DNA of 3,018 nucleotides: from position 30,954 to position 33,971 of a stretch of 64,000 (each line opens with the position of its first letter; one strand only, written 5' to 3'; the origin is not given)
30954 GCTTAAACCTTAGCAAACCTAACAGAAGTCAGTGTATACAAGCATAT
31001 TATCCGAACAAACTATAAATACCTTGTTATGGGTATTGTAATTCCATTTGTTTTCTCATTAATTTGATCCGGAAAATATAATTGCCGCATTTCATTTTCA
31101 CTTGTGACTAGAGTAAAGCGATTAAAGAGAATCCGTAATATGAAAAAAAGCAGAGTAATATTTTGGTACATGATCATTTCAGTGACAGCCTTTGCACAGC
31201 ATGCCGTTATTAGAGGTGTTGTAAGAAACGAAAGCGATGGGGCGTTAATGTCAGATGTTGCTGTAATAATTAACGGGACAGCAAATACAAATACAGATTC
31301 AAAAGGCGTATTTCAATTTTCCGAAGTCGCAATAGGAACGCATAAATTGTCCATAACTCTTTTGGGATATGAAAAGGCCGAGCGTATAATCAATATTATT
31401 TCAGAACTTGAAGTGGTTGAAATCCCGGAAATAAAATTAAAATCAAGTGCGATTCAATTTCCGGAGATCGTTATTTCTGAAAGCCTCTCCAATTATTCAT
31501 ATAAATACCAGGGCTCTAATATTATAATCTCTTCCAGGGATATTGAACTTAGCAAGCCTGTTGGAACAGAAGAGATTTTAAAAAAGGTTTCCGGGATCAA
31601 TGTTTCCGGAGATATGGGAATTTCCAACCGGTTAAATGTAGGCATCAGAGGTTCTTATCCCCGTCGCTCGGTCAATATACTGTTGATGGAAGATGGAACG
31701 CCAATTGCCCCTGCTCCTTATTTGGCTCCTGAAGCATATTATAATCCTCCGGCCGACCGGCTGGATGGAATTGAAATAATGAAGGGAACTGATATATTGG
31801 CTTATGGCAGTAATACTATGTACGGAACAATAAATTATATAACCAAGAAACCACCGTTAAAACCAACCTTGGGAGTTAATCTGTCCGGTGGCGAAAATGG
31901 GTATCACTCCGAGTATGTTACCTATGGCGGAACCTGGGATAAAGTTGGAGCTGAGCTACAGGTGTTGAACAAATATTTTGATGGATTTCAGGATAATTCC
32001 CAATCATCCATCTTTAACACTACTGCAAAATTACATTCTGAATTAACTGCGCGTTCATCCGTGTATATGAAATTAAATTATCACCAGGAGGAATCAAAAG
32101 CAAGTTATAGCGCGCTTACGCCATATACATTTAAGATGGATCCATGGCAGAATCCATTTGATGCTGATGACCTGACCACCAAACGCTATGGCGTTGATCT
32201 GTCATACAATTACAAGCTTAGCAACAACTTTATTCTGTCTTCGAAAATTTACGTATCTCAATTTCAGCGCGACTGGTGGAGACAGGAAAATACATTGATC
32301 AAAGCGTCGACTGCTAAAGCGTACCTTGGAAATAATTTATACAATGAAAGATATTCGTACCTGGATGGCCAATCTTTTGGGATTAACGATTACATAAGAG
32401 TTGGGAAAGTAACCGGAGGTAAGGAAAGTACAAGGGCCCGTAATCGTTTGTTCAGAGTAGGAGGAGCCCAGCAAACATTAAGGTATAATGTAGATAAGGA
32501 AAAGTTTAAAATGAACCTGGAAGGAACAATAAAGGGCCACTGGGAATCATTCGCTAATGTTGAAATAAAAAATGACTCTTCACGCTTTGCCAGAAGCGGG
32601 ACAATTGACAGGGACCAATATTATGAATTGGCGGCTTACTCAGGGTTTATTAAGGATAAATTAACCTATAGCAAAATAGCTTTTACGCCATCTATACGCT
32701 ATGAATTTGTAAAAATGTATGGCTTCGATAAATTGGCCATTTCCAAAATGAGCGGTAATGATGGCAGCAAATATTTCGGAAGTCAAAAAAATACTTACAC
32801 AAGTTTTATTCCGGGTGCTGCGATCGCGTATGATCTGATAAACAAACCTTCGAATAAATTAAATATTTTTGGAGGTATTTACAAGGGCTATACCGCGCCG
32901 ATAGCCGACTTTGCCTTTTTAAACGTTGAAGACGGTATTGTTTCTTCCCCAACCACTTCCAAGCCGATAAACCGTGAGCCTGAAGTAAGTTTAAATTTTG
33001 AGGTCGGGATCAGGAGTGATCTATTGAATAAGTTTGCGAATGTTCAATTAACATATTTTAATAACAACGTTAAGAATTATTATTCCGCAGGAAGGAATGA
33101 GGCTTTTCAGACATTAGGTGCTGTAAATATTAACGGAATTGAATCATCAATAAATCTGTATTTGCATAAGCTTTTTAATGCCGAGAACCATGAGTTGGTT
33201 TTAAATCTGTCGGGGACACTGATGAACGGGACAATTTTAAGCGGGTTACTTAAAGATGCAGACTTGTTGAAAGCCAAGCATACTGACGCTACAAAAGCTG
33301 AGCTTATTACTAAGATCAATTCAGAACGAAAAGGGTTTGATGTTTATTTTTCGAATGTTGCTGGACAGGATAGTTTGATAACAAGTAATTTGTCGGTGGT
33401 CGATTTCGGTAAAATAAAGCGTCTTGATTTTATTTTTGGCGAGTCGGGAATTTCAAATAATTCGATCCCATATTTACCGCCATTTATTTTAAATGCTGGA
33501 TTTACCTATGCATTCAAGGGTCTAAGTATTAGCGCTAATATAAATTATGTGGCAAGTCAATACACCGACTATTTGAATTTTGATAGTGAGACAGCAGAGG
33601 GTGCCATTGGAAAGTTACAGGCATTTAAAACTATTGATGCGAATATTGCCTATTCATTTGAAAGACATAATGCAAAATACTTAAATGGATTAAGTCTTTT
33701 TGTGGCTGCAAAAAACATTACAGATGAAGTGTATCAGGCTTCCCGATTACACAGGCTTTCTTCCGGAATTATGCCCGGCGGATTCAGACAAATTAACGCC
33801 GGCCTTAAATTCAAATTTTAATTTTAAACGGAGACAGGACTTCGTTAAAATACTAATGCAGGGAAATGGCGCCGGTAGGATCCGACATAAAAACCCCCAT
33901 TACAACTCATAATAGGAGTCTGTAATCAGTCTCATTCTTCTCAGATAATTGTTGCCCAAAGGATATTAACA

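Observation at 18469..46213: Near-complete Thauera-type (class I, ATP-dependent) benzoyl-CoA pathway gene set in a Bacteroidetes-like genome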

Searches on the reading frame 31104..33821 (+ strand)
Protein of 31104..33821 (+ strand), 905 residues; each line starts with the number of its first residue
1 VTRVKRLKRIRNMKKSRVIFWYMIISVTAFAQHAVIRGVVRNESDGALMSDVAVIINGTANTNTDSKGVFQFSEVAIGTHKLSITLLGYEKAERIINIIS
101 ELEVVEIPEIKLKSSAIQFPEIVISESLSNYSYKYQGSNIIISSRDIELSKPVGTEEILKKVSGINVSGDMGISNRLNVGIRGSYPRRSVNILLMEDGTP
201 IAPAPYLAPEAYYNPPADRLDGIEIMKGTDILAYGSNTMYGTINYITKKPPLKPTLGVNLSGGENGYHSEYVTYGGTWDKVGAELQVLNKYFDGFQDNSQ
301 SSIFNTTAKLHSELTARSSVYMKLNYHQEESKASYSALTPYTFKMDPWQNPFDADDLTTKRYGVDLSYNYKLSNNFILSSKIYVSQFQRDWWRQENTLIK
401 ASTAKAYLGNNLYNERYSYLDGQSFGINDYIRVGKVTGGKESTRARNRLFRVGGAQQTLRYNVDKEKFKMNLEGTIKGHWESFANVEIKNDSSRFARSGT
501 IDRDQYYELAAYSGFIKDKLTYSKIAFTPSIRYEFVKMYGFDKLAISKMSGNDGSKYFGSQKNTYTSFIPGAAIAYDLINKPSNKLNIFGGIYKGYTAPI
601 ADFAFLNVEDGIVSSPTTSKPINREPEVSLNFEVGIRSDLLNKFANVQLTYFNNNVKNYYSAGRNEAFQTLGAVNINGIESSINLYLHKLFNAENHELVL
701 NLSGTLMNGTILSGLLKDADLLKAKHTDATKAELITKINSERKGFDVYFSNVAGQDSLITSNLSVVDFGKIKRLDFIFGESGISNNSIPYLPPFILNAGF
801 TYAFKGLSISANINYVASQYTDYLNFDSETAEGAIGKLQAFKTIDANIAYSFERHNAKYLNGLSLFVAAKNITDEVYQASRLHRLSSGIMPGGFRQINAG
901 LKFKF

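Call 3: search_protein_families(library=pfam, proteins=[window:31104-33821:+])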
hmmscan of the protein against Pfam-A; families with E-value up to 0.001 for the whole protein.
window:31104-33821:+ (905 aa): 3 families
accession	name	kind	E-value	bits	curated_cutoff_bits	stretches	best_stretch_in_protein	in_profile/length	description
PF13620.12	CarboxypepD_reg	-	4.1e-11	43.5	32.3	1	36-94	2-64/82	Carboxypeptidase regulatory-like domain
PF13715.12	CarbopepD_reg_2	-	2.5e-09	37.5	32.2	1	36-124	1-88/88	CarboxypepD_reg-like domain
PF07715.20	Plug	-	2e-08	35.1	23.9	1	137-242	7-107/107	TonB-dependent Receptor Plug Domain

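Call 12: search_protein_families(library=ncbifam, proteins=[window:31104-33821:+], max_evalue=1e-10)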
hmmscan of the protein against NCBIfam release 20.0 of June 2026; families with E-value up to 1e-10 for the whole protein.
window:31104-33821:+ (905 aa): 3 families
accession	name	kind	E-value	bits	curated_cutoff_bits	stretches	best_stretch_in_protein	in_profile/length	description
NF041676.1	FecA_OM_dicitr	equivalog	8e-25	86.9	1100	1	129-395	126-403/773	TonB-dependent Fe(3+) dicitrate receptor FecA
TIGR01785.1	TonB-hemin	subfamily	1.1e-17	63.8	316.85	1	123-886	6-663/677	TonB-dependent heme/hemoglobin receptor family protein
NF010012.0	PRK13486.1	equivalog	1.5e-11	43.4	924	0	99-259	3-169/696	TonB-dependent receptor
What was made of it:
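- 28583..33821 (.): Insertion that splits the operon: GlsA lyso-glycine-lipid acyltransferase, PlsC-like acyltransferase, LuxR response regulator (-) and a TonB-dependent receptor. Not part of the pathway. NCBIfam/Pfam (calls 3, 12).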
